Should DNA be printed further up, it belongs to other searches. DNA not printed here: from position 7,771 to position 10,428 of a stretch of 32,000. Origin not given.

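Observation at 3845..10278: Same-strand polar-lipid gene cluster (unknown 785-aa protein, PSD-type, Lgt-type, LpxH-type, GT4) that matches no pathway I can name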

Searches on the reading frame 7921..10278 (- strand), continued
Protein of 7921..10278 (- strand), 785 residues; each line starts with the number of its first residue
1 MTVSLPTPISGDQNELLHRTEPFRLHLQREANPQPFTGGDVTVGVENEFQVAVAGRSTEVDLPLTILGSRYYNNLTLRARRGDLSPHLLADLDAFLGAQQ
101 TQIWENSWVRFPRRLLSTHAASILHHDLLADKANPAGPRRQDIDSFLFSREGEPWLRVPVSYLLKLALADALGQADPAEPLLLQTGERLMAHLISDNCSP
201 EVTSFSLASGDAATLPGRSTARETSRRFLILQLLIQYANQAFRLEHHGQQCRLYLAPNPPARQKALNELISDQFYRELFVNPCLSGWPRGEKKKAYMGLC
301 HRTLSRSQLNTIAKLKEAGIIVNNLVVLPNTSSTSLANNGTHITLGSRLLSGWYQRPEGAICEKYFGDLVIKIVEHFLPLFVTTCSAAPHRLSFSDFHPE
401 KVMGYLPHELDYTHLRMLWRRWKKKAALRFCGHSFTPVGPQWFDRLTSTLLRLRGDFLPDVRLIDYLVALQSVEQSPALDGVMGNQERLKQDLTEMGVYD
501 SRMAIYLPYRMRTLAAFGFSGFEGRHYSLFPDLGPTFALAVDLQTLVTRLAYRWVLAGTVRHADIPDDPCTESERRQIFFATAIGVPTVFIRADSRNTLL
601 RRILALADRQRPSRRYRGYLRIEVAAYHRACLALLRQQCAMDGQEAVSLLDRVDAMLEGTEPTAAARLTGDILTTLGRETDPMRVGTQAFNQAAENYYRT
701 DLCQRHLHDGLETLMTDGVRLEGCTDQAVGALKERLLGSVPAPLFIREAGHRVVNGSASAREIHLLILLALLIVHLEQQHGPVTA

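Call 63: search_protein_families(library=ncbifam, proteins=[L011:4497-5909:-, L065:11063-11815:+, L029:14958-15770:-, L066:6918-8318:-, L009:7942-9555:-, L052:116-844:+, L057:21160-22194:-, L040:14439-15536:+, L076:6519-8186:+, L037:6609-7835:+], max_evalue=0.00001)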
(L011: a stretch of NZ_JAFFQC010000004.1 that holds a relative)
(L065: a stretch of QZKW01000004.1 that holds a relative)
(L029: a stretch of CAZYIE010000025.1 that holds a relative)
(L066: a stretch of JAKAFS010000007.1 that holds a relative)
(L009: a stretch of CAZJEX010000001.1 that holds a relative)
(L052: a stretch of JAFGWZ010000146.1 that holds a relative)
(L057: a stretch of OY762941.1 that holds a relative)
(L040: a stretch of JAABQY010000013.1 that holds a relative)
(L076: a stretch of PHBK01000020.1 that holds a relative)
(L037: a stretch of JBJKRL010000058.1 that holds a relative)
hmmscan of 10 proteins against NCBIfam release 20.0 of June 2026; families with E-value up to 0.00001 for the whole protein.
L011:4497-5909:- (471 aa): 88 families (the best 25 are shown)
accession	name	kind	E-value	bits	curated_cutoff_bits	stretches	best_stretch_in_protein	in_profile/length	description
TIGR01818.1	ntrC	equivalog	2.5e-104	349.7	558.6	1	5-454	1-457/463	nitrogen regulation protein NR(I)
NF008469.0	PRK11361.1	equivalog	1.9e-98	330.2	714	1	4-456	6-451/461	acetoacetate metabolism transcriptional regulator AtoC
NF011695.0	PRK15115.1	equivalog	3.3e-95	319.5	763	1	3-464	7-440/445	two-component system response regulator GlrR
NF003451.0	PRK05022.1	equivalog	5.7e-88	295.8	476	1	132-456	185-504/512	nitric oxide reductase transcriptional regulator NorR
TIGR02915.1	PEP_resp_reg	equivalog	9.3e-87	291.7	502.6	1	5-462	1-444/445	PEP-CTERM-box response regulator transcription factor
NF007689.0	PRK10365.1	equivalog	2.2e-86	290.4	760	1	1-366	4-368/441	sigma-54-dependent response regulator transcription factor ZraR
NF051870.1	NAssimRespRegNtrX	equivalog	8.1e-86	288.7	600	1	2-455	1-445/452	nitrogen assimilation response regulator NtrX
NF041946.1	LuxO_transreg_Vib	equivalog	2.2e-84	283.9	800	1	8-457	2-457/463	quorum-sensing sigma-54 dependent transcriptional regulator LuxO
NF038308.1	RNA_repair_RtcR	equivalog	2.7e-83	280.6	650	1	114-422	157-474/530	RNA repair transcriptional activator RtcR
NF008176.1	PRK10923.1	equivalog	1.6e-82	277.6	620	1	5-446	6-452/469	nitrogen regulation protein NR(I)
NF041552.1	TF_PrdR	equivalog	8.3e-82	275.3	795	1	135-458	265-574/577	sigma-54 dependent transcriptional regulator PrdR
TIGR01817.1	nifA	equivalog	5.6e-80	269.6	528.85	1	133-366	192-424/534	nif-specific transcriptional activator NifA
NF049963.1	RespRegFlgRCampy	domain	8.4e-79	265.4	750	1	5-362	3-359/429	fla regulon two-component system response regulator FlgR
NF050807.1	TransRegFlbDCaul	equivalog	8.1e-71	239.2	750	1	26-451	24-429/454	sigma-54-dependent transcriptional regulator FlbD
TIGR02974.1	phageshock_pspF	equivalog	2.7e-70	237.2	443.55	1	139-456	1-332/336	phage shock protein operon transcriptional activator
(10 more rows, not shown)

L065:11063-11815:+ (251 aa): 0 families

L029:14958-15770:- (271 aa): 188 families (the best 25 are shown)
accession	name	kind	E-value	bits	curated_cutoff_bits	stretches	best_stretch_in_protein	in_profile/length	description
TIGR00972.1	3a0107s01c2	equivalog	4.7e-121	402.8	343.2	1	25-271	2-248/248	phosphate ABC transporter ATP-binding protein PstB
NF010860.0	PRK14267.1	equivalog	6.6e-96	320.8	412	1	24-271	4-253/253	phosphate ABC transporter ATP-binding protein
NF010851.0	PRK14258.1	subfamily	6.5e-87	291.3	425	1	23-270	6-260/261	phosphate ABC transporter ATP-binding protein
NF010840.0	PRK14246.1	equivalog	6.5e-72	242.2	425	1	25-270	11-256/257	phosphate ABC transporter ATP-binding protein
NF010864.0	PRK14271.1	equivalog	1.3e-69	234.3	561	1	29-269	26-265/276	phosphate ABC transporter ATP-binding protein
TIGR04521.1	ECF_ATPase_2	equivalog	3.6e-50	170.6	330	1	25-259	1-238/279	energy-coupling factor transporter ATPase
NF008338.0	PRK11124.1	equivalog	1.7e-47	161.9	369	1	25-266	3-240/242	arginine ABC transporter ATP-binding protein ArtP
TIGR01186.1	proV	subfamily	3.1e-45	154.9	326.6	1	38-267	7-231/363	betaine/proline/choline family ABC transporter ATP-binding protein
TIGR03005.1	ectoine_ehuA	equivalog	3.4e-45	154.2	345.4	1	25-266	1-247/252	ectoine/hydroxyectoine ABC transporter ATP-binding protein EhuA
NF007027.0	PRK09493.1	equivalog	3.5e-44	151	379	1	25-266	2-236/240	glutamine ABC transporter ATP-binding protein GlnQ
TIGR04520.1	ECF_ATPase_1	equivalog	6.1e-42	143.9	315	1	25-258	1-228/269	energy-coupling factor transporter ATPase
NF010158.0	PRK13637.1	equivalog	1.1e-41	142.8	390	1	27-258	5-237/287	energy-coupling factor transporter ATPase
NF008428.0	PRK11264.1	equivalog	2.5e-41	141.5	406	1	24-266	3-244/250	L-cystine ABC transporter ATP-binding protein TcyN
NF010157.0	PRK13636.1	equivalog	1.1e-40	139.6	463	1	22-259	3-235/285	cobalt transporter ATP-binding subunit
NF043075.1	MMSYN1_0197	equivalog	1.9e-40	138.9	550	1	24-266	2-233/341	spermidine/putrescine ABC transporter ATP-binding protein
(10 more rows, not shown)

L066:6918-8318:- (467 aa): 2 families
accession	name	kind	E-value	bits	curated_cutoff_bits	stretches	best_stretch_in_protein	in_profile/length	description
NF053827.1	RNA5-3helPhoH2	equivalog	1.4e-103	347.2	680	2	13-327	2-313/427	RNA 5'-3' helicase PhoH2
NF007827.1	PRK10536.1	equivalog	9.3e-27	94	380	2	233-321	49-134/253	phosphate starvation-inducible protein PhoH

L009:7942-9555:- (538 aa): 1 family
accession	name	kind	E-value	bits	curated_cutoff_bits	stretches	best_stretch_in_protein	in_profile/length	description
NF007810.0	PRK10518.1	equivalog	1.6e-34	119.5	540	2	249-343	320-401/482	alkaline phosphatase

L052:116-844:+ (243 aa): 2 families
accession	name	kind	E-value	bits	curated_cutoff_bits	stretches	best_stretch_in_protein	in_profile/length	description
TIGR02135.1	phoU_full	equivalog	1.7e-61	207.5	130.25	1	25-233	3-212/212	phosphate signaling complex protein PhoU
NF008332.0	PRK11115.1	equivalog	7.7e-52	176.2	342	1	15-238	4-227/239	phosphate signaling complex protein PhoU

L057:21160-22194:- (345 aa): 17 families
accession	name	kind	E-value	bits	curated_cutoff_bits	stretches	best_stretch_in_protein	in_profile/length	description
TIGR00974.1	3a0107s02c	equivalog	3e-85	285.7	193.45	1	81-342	11-271/272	phosphate ABC transporter permease PstA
TIGR02138.1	phosphate_pstC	equivalog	7.9e-50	169.6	196.45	1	78-338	8-292/296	phosphate ABC transporter permease subunit PstC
NF008430.0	PRK11268.1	equivalog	9.8e-37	126.6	439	1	87-337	42-289/295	phosphate ABC transporter permease PstA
NF008435.0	PRK11275.1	equivalog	5.4e-22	78.3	502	2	192-327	165-300/319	phosphate ABC transporter permease PstC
TIGR02139.1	permease_CysT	equivalog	7.3e-13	48.7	246.1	1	187-279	127-214/265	sulfate ABC transporter permease subunit CysT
TIGR00969.1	3a0106s02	subfamily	1.1e-11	44.7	240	1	201-284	147-230/272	sulfate ABC transporter permease subunit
TIGR01581.1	Mo_ABC_porter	hypoth_equivalog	2.2e-11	43.7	210.3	1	201-289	107-197/225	ABC transporter permease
TIGR02141.1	modB_ABC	equivalog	3.2e-11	43.3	182.6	1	193-294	76-179/208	molybdate ABC transporter permease subunit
NF008208.0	PRK10971.1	equivalog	6.2e-11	42.3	415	1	190-277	133-220/277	sulfate/thiosulfate ABC transporter permease CysT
NF038017.1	ABC_perm1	subfamily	2.3e-09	37.5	100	1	133-274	5-148/184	ABC transporter permease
TIGR03255.1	PhnV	equivalog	3.5e-09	36.7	358.7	1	122-274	64-218/270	2-aminoethylphosphonate ABC transport system, membrane component PhnV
NF006939.0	PRK09421.1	equivalog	6e-09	35.6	262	1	176-290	79-188/230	molybdate ABC transporter permease subunit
NF008049.0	PRK10782.1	subfamily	1.2e-07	31.7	212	1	117-260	8-152/217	methionine ABC transporter permease MetI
TIGR01097.1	PhnE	equivalog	5.7e-07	29.3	216.7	1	96-259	31-189/252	phosphonate ABC transporter, permease protein PhnE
NF040839.1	tungstate_WtpB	equivalog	1.4e-06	28.2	340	1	122-276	42-204/251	tungstate ABC transporter permease WtpB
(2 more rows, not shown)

L040:14439-15536:+ (366 aa): 15 families
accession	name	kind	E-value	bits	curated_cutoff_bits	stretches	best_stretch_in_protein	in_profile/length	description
NF052265.1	EAL_dom_RimA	equivalog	5.3e-45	153.6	430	1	54-279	19-237/248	S6 modification regulatory phosphodiesterase RimA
NF052458.1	PhdiestGepA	equivalog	1.9e-32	112.4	1200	1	35-276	588-832/840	phosphodiesterase GepA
NF053781.1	cdiGMPphdstlr2612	equivalog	1.1e-31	109.5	1600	1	43-276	1020-1256/1268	Tlr1612 family c-di-GMP phosphodiesterase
NF007839.0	PRK10551.1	equivalog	1.1e-27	96.8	461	1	41-276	266-501/518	cyclic di-GMP phosphodiesterase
NF008467.0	PRK11359.1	equivalog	3.8e-27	94.6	857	1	35-276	541-783/800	oxygen-sensing cyclic-di-GMP phosphodiesterase DosP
NF052596.1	RR_EAL_PvrR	equivalog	4e-26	91.6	580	1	6-275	109-379/398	response regulator cyclic di-GMP phosphodiesterase PvrR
NF007474.0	PRK10060.1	equivalog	3e-25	88.5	782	1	39-276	409-645/663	cyclic di-GMP phosphodiesterase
NF045675.1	PhdiestaseDibA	equivalog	2.9e-24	85.4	980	1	41-277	380-617/623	phosphodiesterase DibA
NF008807.1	PRK11829.1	equivalog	4.8e-23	81.1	733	1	26-275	404-652/670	biofilm formation regulator HmsP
NF007298.0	PRK09776.1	equivalog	3.2e-17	61.7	1135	1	101-277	924-1098/1111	diguanylate cyclase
NF045673.1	c-di-GMPRcptLapD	equivalog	9.6e-17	60.5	1020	1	36-277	410-646/647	cyclic di-GMP receptor LapD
NF051476.1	CDiGphdiTpdA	equivalog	1.2e-15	57.4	1000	1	39-271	347-566/570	cyclic di-GMP phosphodiesterase TpdA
NF008617.0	PRK11596.1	equivalog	1e-13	51.2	190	1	54-277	32-244/255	cyclic-guanylate-specific phosphodiesterase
NF008281.1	PRK11059.1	equivalog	1.5e-10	40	663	1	121-275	475-629/633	RNase E specificity factor CsrD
NF051880.1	FlagAsmCDGMPTipF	equivalog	6.5e-07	28.5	600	0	40-277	150-395/421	flagella assembly cyclic-di-GMP phosphodiesterase TipF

L076:6519-8186:+ (556 aa): 1 family
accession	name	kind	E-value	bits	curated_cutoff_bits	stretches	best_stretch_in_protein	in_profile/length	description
NF007810.0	PRK10518.1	equivalog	1.3e-34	119.8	540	2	111-261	62-199/482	alkaline phosphatase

L037:6609-7835:+ (409 aa): 14 families
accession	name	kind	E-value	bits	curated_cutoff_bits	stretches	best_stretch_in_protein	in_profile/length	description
NF011990.0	PRK15446.2-6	subfamily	1.9e-121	405.4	233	1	27-401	3-385/390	alpha-D-ribose 1-methylphosphonate 5-triphosphate diphosphatase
NF011989.0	PRK15446.2-5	equivalog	6.7e-107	357.6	565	1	31-402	8-381/385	alpha-D-ribose 1-methylphosphonate 5-triphosphate diphosphatase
TIGR02318.1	phosphono_phnM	equivalog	2.4e-106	355.8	390.55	1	30-399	3-376/376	phosphonate metabolism protein PhnM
NF011984.0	PRK15446.1-5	equivalog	6.7e-94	314.8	260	1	27-394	4-374/379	alpha-D-ribose 1-methylphosphonate 5-triphosphate diphosphatase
NF011988.0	PRK15446.2-4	equivalog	1.1e-90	304.6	369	1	42-403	17-380/389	alpha-D-ribose 1-methylphosphonate 5-triphosphate diphosphatase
NF011987.0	PRK15446.2-3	subfamily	2.3e-86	290.1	253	1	26-403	11-388/395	alpha-D-ribose 1-methylphosphonate 5-triphosphate diphosphatase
NF011983.0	PRK15446.1-4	equivalog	3.7e-77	259.8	486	1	28-380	6-359/379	alpha-D-ribose 1-methylphosphonate 5-triphosphate diphosphatase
NF011985.0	PRK15446.2-1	equivalog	5.5e-67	226.3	656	1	29-399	6-376/397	alpha-D-ribose 1-methylphosphonate 5-triphosphate diphosphatase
NF011982.0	PRK15446.1-3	equivalog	1.5e-66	224.8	684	1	30-379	4-356/377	alpha-D-ribose 1-methylphosphonate 5-triphosphate diphosphatase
NF011986.0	PRK15446.2-2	equivalog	3.8e-65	220.3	465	1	51-400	32-379/406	alpha-D-ribose 1-methylphosphonate 5-triphosphate diphosphatase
NF011981.0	PRK15446.1-2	equivalog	2.3e-61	207.6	375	1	36-381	10-359/378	alpha-D-ribose 1-methylphosphonate 5-triphosphate diphosphatase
TIGR03178.1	allantoinase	equivalog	1.7e-07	30.4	357.85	0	28-85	3-62/441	allantoinase AllB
NF005759.0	PRK07583.1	equivalog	3.6e-07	29.2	403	0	347-402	363-418/438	cytosine deaminase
TIGR00857.1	pyrC_multi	subfamily_domain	4.1e-06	26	279.05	0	341-381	329-368/412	dihydroorotase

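Call 93: find_homologous_proteins(query=A3, max_evalue=1e-50)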
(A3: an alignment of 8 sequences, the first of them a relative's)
Query A3 (8 sequences) (752 aa, profile of the alignment): 3054 proteins with E <= 1e-50 among 8000 candidates; the best 120 are listed.
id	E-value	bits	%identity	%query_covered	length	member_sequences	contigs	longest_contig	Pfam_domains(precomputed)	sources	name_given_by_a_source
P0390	0.0e+0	1457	99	100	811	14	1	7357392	-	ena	-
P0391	0.0e+0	1456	85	100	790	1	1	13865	-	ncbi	-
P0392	0.0e+0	1428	74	100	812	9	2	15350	-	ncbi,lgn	ncbi:MAG: hypothetical protein WA081_23520 [Desulfosalsimonadaceae bacterium]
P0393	0.0e+0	1412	59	99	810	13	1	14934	-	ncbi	-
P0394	0.0e+0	1387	58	97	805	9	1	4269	-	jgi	jgi:hypothetical protein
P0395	0.0e+0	1378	58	99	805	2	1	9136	-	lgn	-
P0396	0.0e+0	1374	58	99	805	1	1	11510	-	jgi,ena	-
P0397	0.0e+0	1372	58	99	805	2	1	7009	-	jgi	-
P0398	0.0e+0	1362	57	99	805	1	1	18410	-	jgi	jgi:hypothetical protein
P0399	0.0e+0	1360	57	99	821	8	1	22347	-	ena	-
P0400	0.0e+0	1350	60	99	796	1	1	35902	-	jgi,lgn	jgi:hypothetical protein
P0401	0.0e+0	1345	57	99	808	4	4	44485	-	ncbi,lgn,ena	-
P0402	0.0e+0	1334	57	99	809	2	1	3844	-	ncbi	-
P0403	0.0e+0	1326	58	99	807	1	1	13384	-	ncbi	-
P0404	0.0e+0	1319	67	100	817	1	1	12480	-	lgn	-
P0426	0.0e+0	1265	59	97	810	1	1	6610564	-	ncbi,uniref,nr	ncbi:hypothetical protein DENIS_2835 [Desulfonema ishimotonii]|uniref:Uncharacterized protein n=1 Ta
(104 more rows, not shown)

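Call 106: search_protein_families(library=pfam, proteins=[L001:14609-15082:+], max_evalue=1)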
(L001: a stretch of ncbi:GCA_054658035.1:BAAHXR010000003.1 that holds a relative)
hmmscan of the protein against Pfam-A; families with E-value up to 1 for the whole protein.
L001:14609-15082:+ (157 aa): 1 family
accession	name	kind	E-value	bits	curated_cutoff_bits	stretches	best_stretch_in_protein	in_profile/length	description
PF09835.14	DUF2062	-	4.8e-07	30.3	27.4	1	35-151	15-139/147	Uncharacterized protein conserved in bacteria (DUF2062)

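Call 108: search_protein_families(library=ncbifam, proteins=[L004:19334-21097:+, L001:7932-9737:-], max_evalue=0.001)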
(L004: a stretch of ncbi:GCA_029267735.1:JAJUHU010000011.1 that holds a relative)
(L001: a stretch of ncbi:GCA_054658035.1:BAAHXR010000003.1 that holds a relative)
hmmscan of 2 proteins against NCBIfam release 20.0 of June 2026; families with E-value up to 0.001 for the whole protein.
L004:19334-21097:+ (587 aa): 7 families
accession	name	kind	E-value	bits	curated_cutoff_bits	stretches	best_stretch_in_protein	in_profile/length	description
NF052615.1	orn_lipid_OlsF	equivalog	6.4e-250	830.6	620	1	1-567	1-570/570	bifunctional ornithine lipid synthase OlsF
NF053696.1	GlyAclTfGlsBBct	equivalog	6.4e-45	153.6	300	1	279-567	3-302/303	glycine N(alpha)-acyltransferase GlsB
NF053697.1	LyGlyAclTfGlsABct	equivalog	1.7e-44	152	260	1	23-249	21-253/267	lyso-glycine lipid O-acyltransferase GlsA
NF052554.1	OrAlActfOlsBRHOCB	equivalog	3.9e-12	46.5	350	1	338-566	45-254/256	L-ornithine N(alpha)-acyltransferase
NF052555.1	OrAlActfOlsBBRUA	equivalog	2.1e-11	43.8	320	1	330-463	52-187/278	l-ornithine N(alpha)-acyltransferase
NF006386.0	PRK08633.1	equivalog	7.6e-09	33.8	1221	1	61-197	423-553/1147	acyl-[ACP]--phospholipid O-acyltransferase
TIGR00530.1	AGP_acyltrn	subfamily_domain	3e-07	30.3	102.95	1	67-195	4-129/130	1-acylglycerol-3-phosphate O-acyltransferase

L001:7932-9737:- (601 aa): 5 families
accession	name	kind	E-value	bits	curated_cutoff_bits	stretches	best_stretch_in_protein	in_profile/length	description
NF052615.1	orn_lipid_OlsF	equivalog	1.5e-119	400.2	620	1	18-578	23-569/570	bifunctional ornithine lipid synthase OlsF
NF053696.1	GlyAclTfGlsBBct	equivalog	2.2e-35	122.2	300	1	306-568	20-291/303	glycine N(alpha)-acyltransferase GlsB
NF053697.1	LyGlyAclTfGlsABct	equivalog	1.4e-17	63.7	260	1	43-264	44-265/267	lyso-glycine lipid O-acyltransferase GlsA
NF052554.1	OrAlActfOlsBRHOCB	equivalog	1.5e-13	51.1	350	1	350-464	46-161/256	L-ornithine N(alpha)-acyltransferase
NF052555.1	OrAlActfOlsBBRUA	equivalog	2.4e-06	27.3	320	1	338-457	49-170/278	l-ornithine N(alpha)-acyltransferase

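Call 114: predict_structure(alignment_id=A4)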
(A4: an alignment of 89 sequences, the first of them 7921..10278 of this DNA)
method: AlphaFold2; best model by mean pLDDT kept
length: 785 residues; sequences in the alignment: 89
mean_pLDDT: 89.3   pTM: 0.93
mean pLDDT of the five models: 89.3, 88.2, 87.2, 87.0, 83.7
residues with pLDDT >= 90: 524; 70-90: 210; 50-70: 29; < 50: 22
segments of 3 or more residues with pLDDT < 50: 1-10, 328-336, 783-785
pLDDT, mean of each block of 10 residues (from residue 1): 40 83 92 86 94 95 95 93 89 85 92 97 96 95 95 96 97 82 96 88 93 92 98 98 97 90 85 85 87 89 78 86 58 56 93 88 94 96 95 86 82 93 88 77 85 91 70 81 87 83 84 69 91 97 97 96 93 93 95 97 95 96 97 95 90 97 97 87 92 94 98 97 93 94 98 97 98 92 46
secondary structure, 60 per line:
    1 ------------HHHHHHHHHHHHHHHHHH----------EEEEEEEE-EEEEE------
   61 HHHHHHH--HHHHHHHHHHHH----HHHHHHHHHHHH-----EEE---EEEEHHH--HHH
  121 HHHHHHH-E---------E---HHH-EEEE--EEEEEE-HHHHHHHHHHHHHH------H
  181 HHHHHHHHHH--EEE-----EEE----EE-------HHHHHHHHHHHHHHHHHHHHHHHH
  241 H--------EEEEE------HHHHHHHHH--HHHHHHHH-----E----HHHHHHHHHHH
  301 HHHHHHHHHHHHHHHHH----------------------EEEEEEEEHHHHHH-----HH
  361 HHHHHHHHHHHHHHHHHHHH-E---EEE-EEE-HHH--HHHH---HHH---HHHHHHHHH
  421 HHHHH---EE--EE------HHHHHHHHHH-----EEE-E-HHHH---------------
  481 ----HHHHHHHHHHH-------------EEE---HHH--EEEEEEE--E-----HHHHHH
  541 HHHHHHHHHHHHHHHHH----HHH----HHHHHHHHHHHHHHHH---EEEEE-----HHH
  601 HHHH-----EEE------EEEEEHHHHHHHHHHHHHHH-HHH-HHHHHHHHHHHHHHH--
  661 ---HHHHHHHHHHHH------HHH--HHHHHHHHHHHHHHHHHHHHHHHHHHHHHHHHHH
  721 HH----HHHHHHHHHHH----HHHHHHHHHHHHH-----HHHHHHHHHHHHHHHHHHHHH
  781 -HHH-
elements in order (helices of 4 or more, strands of 3 or more residues): H13-30 E41-48 E50-54 H61-67 H70-81 H86-97 E103-105 E109-112 H118-127 E147-150 E153-158 H160-173 H180-190 E193-195 E201-203 H217-241 E250-254 H261-269 H272-279 H290-317 E340-347 H348-353 H359-380 E386-388 E390-392 H399-402 H412-425 H441-450 E456-458 H462-465 H485-495 E509-511 E520-526 H535-557 H569-584 E588-592 H598-604 E610-612 E619-623 H624-638 H644-658 H664-675 H687-722 H727-737 H742-754 H760-780
